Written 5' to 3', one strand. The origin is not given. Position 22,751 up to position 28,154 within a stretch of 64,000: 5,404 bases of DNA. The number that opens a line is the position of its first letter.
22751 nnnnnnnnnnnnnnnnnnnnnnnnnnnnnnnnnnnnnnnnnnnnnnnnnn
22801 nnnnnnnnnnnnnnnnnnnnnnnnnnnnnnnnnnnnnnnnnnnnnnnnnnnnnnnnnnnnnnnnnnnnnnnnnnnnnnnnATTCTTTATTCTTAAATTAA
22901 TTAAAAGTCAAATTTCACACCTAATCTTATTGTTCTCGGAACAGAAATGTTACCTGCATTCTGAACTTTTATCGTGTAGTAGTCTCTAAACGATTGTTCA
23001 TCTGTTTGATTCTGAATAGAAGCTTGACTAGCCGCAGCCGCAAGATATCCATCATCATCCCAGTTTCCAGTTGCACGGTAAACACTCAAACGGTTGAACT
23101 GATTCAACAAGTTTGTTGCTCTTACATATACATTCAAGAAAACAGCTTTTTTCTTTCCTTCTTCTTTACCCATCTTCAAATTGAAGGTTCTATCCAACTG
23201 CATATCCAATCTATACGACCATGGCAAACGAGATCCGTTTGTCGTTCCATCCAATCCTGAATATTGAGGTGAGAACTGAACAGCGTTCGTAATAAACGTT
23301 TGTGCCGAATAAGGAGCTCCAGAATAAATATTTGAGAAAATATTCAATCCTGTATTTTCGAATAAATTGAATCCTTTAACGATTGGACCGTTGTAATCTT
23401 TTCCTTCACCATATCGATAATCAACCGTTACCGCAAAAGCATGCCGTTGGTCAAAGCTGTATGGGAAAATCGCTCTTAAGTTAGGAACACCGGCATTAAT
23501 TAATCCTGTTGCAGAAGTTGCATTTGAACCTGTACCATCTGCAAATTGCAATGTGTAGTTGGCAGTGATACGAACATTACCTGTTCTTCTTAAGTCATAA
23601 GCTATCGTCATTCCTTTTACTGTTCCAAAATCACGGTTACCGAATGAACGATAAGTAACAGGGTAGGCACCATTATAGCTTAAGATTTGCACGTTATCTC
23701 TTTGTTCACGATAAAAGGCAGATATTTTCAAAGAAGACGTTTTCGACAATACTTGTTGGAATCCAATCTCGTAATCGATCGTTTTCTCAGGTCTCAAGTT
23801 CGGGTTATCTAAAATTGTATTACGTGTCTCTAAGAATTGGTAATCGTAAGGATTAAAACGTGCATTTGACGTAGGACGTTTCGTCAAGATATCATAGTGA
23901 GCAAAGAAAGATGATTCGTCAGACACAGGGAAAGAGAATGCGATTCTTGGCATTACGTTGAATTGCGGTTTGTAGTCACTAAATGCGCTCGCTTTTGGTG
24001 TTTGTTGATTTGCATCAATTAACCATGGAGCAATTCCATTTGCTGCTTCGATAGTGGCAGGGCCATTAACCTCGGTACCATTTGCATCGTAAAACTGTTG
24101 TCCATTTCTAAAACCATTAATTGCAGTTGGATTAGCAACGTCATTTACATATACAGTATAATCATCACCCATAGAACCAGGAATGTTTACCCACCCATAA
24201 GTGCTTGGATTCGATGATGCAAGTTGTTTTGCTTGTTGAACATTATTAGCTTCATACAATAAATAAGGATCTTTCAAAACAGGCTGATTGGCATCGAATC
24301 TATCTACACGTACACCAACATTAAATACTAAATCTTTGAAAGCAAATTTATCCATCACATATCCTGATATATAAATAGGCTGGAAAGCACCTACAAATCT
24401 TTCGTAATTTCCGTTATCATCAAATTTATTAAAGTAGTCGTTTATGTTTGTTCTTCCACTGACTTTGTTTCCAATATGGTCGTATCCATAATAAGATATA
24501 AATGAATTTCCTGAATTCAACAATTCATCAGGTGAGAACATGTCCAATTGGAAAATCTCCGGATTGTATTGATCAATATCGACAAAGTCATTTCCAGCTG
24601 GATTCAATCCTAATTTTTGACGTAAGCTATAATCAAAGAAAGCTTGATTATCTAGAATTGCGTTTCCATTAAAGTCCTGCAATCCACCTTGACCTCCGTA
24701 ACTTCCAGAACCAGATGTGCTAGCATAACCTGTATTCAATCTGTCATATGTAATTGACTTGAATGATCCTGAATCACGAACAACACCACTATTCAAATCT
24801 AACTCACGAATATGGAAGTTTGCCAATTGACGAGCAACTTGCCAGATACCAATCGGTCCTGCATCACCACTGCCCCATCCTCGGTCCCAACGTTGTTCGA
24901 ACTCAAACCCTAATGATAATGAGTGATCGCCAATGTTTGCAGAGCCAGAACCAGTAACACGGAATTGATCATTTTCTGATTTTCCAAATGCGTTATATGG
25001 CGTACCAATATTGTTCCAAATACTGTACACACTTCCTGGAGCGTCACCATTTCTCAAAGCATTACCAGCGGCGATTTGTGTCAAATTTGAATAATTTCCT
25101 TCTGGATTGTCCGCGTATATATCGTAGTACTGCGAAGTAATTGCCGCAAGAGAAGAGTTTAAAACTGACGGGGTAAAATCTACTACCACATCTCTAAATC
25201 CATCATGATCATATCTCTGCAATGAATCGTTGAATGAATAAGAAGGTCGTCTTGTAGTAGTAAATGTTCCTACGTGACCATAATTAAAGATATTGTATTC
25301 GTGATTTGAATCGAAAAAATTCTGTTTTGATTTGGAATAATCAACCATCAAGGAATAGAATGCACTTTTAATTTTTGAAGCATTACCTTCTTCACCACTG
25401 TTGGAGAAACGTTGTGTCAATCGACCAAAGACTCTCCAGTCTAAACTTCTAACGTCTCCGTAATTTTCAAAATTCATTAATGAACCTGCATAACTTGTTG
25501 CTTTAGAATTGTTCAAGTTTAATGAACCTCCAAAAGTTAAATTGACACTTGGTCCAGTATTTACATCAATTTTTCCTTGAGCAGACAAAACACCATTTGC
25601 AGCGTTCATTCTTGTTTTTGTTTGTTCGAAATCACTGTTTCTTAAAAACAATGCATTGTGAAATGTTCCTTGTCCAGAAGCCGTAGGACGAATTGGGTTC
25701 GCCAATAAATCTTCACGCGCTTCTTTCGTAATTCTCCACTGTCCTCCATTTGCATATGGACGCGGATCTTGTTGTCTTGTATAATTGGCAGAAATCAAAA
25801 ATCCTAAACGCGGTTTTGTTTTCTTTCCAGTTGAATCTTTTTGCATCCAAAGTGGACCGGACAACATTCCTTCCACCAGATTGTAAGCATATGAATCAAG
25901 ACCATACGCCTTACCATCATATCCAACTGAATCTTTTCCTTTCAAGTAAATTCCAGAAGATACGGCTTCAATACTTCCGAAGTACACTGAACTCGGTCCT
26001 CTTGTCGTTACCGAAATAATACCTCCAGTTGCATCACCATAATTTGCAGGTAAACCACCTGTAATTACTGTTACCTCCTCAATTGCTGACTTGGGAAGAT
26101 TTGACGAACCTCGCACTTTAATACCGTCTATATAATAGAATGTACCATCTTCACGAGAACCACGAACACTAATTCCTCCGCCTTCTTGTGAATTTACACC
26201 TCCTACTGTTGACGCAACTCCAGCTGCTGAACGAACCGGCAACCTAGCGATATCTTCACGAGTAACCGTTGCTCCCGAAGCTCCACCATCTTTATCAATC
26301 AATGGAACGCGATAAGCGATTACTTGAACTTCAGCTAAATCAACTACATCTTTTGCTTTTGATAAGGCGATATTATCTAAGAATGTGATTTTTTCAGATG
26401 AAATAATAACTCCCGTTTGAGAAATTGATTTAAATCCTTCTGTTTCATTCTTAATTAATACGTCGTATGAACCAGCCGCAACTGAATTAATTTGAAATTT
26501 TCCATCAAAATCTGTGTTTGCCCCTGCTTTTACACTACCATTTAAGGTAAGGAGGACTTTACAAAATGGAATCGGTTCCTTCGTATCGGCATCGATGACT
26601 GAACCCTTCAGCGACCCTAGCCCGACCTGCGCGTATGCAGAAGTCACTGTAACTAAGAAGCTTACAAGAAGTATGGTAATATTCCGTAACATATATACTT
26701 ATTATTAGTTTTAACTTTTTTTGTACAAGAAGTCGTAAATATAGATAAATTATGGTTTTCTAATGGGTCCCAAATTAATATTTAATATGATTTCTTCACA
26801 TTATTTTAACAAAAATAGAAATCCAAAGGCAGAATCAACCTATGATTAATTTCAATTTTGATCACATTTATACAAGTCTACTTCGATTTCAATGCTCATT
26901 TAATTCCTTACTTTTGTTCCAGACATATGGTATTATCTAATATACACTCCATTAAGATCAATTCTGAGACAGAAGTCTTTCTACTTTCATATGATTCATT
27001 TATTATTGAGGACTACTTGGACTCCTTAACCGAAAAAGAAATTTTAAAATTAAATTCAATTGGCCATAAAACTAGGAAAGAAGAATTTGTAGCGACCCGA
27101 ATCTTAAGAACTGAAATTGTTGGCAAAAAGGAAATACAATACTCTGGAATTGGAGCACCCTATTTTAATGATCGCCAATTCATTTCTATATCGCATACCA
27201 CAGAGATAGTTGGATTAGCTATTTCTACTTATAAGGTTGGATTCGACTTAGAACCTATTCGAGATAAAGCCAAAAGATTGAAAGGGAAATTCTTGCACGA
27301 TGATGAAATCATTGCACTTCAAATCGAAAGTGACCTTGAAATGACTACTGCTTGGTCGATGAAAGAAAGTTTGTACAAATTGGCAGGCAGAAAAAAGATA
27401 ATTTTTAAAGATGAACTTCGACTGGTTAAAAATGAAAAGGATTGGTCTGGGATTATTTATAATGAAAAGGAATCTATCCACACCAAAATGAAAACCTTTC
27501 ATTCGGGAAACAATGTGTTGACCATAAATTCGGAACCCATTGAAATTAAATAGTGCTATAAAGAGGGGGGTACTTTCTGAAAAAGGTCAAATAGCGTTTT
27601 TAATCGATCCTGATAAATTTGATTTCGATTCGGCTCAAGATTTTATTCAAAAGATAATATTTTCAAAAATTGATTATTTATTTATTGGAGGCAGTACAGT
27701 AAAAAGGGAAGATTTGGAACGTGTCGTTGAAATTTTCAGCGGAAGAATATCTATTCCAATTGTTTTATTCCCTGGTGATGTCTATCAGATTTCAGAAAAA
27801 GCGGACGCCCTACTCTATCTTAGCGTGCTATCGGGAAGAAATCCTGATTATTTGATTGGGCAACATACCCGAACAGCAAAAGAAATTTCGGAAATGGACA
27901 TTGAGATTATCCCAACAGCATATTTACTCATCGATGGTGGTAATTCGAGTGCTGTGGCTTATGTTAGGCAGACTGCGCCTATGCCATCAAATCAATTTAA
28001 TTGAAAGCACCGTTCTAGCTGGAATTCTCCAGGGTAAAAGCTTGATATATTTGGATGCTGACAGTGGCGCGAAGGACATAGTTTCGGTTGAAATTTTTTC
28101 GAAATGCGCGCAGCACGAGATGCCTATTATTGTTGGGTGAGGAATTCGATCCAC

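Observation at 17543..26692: Compact operon: oversized plug-containing TBDR-like barrel + 1417-aa CTD-bearing protein + dedicated PorV-like barrel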

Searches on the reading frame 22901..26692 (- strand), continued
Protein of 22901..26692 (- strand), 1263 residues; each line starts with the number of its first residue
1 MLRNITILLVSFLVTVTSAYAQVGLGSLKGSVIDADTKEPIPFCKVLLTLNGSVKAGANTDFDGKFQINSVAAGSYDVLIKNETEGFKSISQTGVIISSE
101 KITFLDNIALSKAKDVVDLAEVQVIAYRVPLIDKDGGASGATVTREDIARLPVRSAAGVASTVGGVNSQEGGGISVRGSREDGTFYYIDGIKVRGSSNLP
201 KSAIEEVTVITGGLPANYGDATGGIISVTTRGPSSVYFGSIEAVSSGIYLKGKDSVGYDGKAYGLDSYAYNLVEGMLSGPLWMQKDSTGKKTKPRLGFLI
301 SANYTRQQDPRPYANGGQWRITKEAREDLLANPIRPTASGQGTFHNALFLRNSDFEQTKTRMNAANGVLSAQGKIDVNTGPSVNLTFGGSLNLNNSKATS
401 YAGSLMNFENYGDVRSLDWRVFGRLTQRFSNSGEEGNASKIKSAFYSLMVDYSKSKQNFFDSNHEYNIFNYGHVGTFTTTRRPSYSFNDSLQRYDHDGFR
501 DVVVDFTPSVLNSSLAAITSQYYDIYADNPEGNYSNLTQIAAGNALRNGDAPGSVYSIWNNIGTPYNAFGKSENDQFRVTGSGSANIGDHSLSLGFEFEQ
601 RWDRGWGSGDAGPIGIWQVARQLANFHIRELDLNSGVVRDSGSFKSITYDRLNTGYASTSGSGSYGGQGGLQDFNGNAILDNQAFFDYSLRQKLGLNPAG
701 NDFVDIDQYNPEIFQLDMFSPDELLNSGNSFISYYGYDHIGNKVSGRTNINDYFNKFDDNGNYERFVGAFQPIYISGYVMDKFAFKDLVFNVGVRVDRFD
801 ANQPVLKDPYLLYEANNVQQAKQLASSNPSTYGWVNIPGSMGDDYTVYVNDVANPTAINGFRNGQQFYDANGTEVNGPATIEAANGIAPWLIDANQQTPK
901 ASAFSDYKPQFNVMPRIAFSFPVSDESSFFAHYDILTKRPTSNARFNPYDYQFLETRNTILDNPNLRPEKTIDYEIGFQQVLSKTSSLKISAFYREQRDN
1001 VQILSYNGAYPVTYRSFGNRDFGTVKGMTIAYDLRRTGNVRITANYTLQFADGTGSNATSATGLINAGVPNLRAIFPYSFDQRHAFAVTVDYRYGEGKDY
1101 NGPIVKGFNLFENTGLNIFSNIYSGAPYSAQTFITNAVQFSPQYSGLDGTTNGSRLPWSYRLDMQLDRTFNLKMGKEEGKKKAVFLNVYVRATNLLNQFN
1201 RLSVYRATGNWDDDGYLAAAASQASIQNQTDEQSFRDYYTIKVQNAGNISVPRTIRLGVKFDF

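Call 64: search_solved_structures(query=A3, max_evalue=0.01)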
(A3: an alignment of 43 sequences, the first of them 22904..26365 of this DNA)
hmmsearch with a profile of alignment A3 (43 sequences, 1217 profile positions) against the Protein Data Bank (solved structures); distinct sequences matched with E-value up to 0.01: 19.
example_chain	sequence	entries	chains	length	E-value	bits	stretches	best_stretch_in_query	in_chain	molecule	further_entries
2hdf_A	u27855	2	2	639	1.1e-12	49.9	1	121-266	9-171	Colicin I receptor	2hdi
9nn6_A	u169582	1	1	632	1.8e-12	49.1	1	132-266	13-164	Colicin I receptor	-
5fp2_A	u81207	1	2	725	1.7e-07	32.7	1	140-266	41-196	FERRIC ENTEROBACTIN RECEPTOR PIRA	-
5out_A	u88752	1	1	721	3.6e-07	31.6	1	140-266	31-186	Ferric enterobactin receptor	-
6q5e_A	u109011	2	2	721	3.6e-07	31.6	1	140-266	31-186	Ferric enterobactin receptor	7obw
6r1f_A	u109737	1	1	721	3.6e-07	31.6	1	140-266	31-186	Ferric enterobactin receptor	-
6i2j_A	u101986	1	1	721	3.6e-07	31.6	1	140-266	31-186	Ferric enterobactin receptor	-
5m9b_A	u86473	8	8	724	4e-07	31.5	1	140-267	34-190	Ferric enterobactin receptor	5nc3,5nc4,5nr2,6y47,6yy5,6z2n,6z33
5mzs_A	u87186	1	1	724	4e-07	31.5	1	140-267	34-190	Ferric enterobactin receptor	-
4u3s_B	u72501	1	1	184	5.5e-07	31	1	29-104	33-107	Cellulosomal scaffoldin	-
4wi0_B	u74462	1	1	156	6e-07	30.9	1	30-104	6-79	Cellulosomal scaffoldin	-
9c4o_A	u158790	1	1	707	3.3e-05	25.1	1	170-235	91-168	Pyrroloquinoline quinone transporter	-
6v81_A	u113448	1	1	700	3.4e-05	25.1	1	170-235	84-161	Probable TonB-dependent receptor YncD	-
6ytc_A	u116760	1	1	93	5.9e-05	24.3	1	32-126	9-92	TonB-dependent receptor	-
5aq0_A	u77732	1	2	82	0.00064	20.8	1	32-113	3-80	CARBOXYPEPTIDASE D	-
9hfj_A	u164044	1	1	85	0.0007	20.7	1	27-105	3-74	SusC homolog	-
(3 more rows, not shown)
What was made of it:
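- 26366..26614 (-): g1 N-terminal CarboxypepD_reg domain (aa 27-109), the SusC-type N-terminal extension. The family profile hits isolated N-terminal-extension structures 9hfj 'SusC homolog' and 6ytc 'TonB-dependent receptor' (call 64).
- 26018..26278 (-): g1 plug domain (aa 139-225). The family profile matches the Cir plug at E = 1e-12 and the PirA/PfeA plugs at 1e-7 (call 64).
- On TonB-dependent transporter (receptor) superfamily: g1: The family profile hits the Cir, PirA and PfeA plugs (call 64).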

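Call 75: predict_structure(alignment_id=A4)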
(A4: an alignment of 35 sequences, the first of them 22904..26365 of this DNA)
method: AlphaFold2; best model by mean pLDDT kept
length: 1154 residues; sequences in the alignment: 35
mean_pLDDT: 48.1   pTM: 0.38
mean pLDDT of the five models: 48.1, 46.9, 45.0, 44.3, 41.0
residues with pLDDT >= 90: 5; 70-90: 181; 50-70: 303; < 50: 665
segments of 3 or more residues with pLDDT < 50: 1-126, 156-158, 201-207, 223-241, 291-301, 324-328, 358-372, 389-460, 494-662, 831-857, 891-898, 902-914, 927-929, 942-974, 985-1005, 1012-1052, 1063-1078, 1085-1154
pLDDT, mean of each block of 10 residues (from residue 1): 26 23 24 37 45 36 24 22 23 25 23 25 41 56 58 52 68 70 73 70 47 60 38 31 57 63 79 76 74 40 70 79 50 71 78 52 39 51 46 44 41 40 37 34 29 34 65 71 67 45 30 26 32 31 27 27 36 30 41 33 28 30 42 43 42 36 57 59 65 59 78 86 85 88 84 85 80 74 72 62 65 68 64 41 41 49 70 67 64 45 42 50 55 58 34 28 29 50 46 42 50 38 24 26 32 52 47 47 45 24 26 27 27 25 38 36
secondary structure, 60 per line:
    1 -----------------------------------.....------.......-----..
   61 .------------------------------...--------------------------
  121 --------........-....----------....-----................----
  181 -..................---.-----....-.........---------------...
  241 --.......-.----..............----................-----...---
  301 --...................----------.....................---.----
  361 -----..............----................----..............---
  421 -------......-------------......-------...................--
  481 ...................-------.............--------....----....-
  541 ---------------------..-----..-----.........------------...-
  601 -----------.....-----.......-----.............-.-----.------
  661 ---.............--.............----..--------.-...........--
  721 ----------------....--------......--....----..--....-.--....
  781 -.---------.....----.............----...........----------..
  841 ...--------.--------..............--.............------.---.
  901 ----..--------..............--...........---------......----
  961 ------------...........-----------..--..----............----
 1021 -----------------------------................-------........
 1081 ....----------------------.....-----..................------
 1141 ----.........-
elements in order (helices of 4 or more, strands of 3 or more residues): H36-40 H47-53 E129-136 E138-141 E152-155 E161-176 E182-199 E209-212 H214-222 E246-249 E256-269 E274-289 E303-321 E332-352 E366-379 E384-399 H404-417 H428-433 H447-452 E460-478 E481-499 H507-519 E528-531 E536-539 H576-584 H612-616 E622-628 E634-640 H641-646 E664-676 E679-691 H709-718 E737-740 E749-754 E757-760 H769-772 E777-780 E801-813 E818-828 H839-843 E861-874 E877-889 E915-928 E931-941 H951-956 E973-983 E1005-1016 E1050-1065 E1073-1084 H1107-1111 H1117-1134 E1145-1153
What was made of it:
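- The g1 AlphaFold model is poor (pLDDT 48, call 75), so barrel size and loop architecture are uncertain.
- Tried and rejected: The rerun with the permitted shallow alignment (62-74% identity) gave pLDDT 48 (call 75).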

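Call 78: fold_search(model_id=the predicted structure, library=pdb)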
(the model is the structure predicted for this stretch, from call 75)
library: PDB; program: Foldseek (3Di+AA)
matches with E <= 10: 670; with E <= 0.001: 156
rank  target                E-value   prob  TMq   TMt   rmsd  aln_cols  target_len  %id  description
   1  6i2j                  3.8e-12  1.00  0.28  0.44  15.2      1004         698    7  Crystal structure of the ferric enterobactin receptor mutant (Q482A) from Pseudomonas aeruginosa (PfeA) in complex with  (released 2019-01-16)
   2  8the_A                4.6e-12  1.00  0.29  0.44  16.3      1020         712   10  Cryo-EM structure of Pseudomonas aeruginosa TonB-dependent transporter PhuR in complex with synthetic antibody and hem (released 2024-01-31)
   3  1xkw                  7.9e-12  1.00  0.26  0.44  16.7       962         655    8  Pyochelin outer membrane receptor FptA from Pseudomonas aeruginosa (released 2005-10-04)
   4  5out                  4.2e-11  1.00  0.29  0.45  14.3      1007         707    8  CRYSTAL STRUCTURE OF THE FERRIC ENTEROBACTIN RECEPTOR (PFEA) MUTANT (G324V) FROM PSEUDOMONAS AERUGINOSA (released 2018-09-05)
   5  5nc3                  4.6e-11  1.00  0.29  0.44  14.9      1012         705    8  Crystal structure of the ferric enterobactin receptor (PfeA) from Pseudomonas aeruginosa in complex with the tris-catech (released 2018-03-21)
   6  9nn6_A                6.6e-11  1.00  0.28  0.48  10.6      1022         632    8  E. coli Cir in Complex with the RBD of Microcin V (released 2025-09-24)
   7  1nqh                  1.4e-10  1.00  0.27  0.51  10.7       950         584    9  OUTER MEMBRANE COBALAMIN TRANSPORTER (BTUB) FROM E. COLI, WITH BOUND CALCIUM AND CYANOCOBALAMIN (VITAMIN B12) SUBSTRATE (released 2003-04-29)
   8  4aip_C                1.6e-10  1.00  0.28  0.46  14.6       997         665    8  The FrpB iron transporter from Neisseria meningitidis (F3-3 variant) (released 2013-01-23)
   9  1nqg                  1.7e-10  1.00  0.28  0.52  13.1       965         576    8  OUTER MEMBRANE COBALAMIN TRANSPORTER (BTUB) FROM E. COLI, WITH BOUND CALCIUM (released 2003-04-29)
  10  5mzs                  1.8e-10  1.00  0.28  0.44  15.2      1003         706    8  Crystal structure of the ferric enterobactin receptor (PfeA) mutant (R480A_Q482A) from Pseudomonas aeruginosa (released 2018-02-14)
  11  9gbc_A                1.9e-10  1.00  0.30  0.48  16.0      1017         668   10  Bacteroides thetaiotaomicron siderophore transporter XusA in complex with surface-exposed lipoprotein XusB (released 2025-08-06)
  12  5nc4                  2.0e-10  1.00  0.28  0.43  15.8      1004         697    7  Crystal structure of the ferric enterobactin receptor (PfeA) in complex with protochelin from Pseudomonas aeruginosa (released 2018-03-21)
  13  6q5e                  2.2e-10  1.00  0.28  0.44  15.6      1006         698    8  Crystal structure of the ferric enterobactin receptor from Pseudomonas aeruginosa (PfeA) in complex with enterobactin (released 2019-01-16)
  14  6z8q_B                2.2e-10  1.00  0.28  0.47  14.6       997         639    9  Copper transporter OprC (released 2021-06-09)
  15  4aip_A                2.4e-10  1.00  0.29  0.47  12.8       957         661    8  The FrpB iron transporter from Neisseria meningitidis (F3-3 variant) (released 2013-01-23)
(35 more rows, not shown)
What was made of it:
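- On TonB-dependent transporter (receptor) superfamily: g1: The AF2 model is poor (pLDDT 48), yet all top-50 Foldseek hits are TonB-dependent transporters at E 4e-12 to 7e-9 (calls 75, 78).
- All Foldseek hits are TonB-dependent transporters, including B. thetaiotaomicron XusA in complex with the surface lipoprotein XusB (call 78).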

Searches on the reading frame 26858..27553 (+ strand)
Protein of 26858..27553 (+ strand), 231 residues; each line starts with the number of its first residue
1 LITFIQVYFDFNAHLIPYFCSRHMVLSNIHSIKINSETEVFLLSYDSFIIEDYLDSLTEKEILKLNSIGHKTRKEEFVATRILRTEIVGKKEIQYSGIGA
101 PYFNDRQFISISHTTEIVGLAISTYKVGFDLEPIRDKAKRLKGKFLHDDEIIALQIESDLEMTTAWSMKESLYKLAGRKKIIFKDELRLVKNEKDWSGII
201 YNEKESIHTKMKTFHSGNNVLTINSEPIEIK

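Call 11: search_protein_families(library=pfam, proteins=[window:26858-27553:+], max_evalue=0.001)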
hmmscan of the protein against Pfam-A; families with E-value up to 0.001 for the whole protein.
window:26858-27553:+ (231 aa): 1 family
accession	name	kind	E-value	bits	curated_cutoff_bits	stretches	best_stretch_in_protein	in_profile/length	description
PF01648.25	ACPS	-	7.3e-07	29.6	25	1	127-179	2-64/111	4'-phosphopantetheinyl transferase superfamily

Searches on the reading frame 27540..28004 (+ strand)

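Call 11: search_protein_families(library=pfam, proteins=[window:27540-28004:+], max_evalue=0.001)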
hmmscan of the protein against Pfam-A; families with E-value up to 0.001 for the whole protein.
window:27540-28004:+ (154 aa): 1 family
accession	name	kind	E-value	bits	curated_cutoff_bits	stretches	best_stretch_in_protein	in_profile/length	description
PF01884.23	PcrB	-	6.4e-22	78.6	23.9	1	18-151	8-137/226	PcrB family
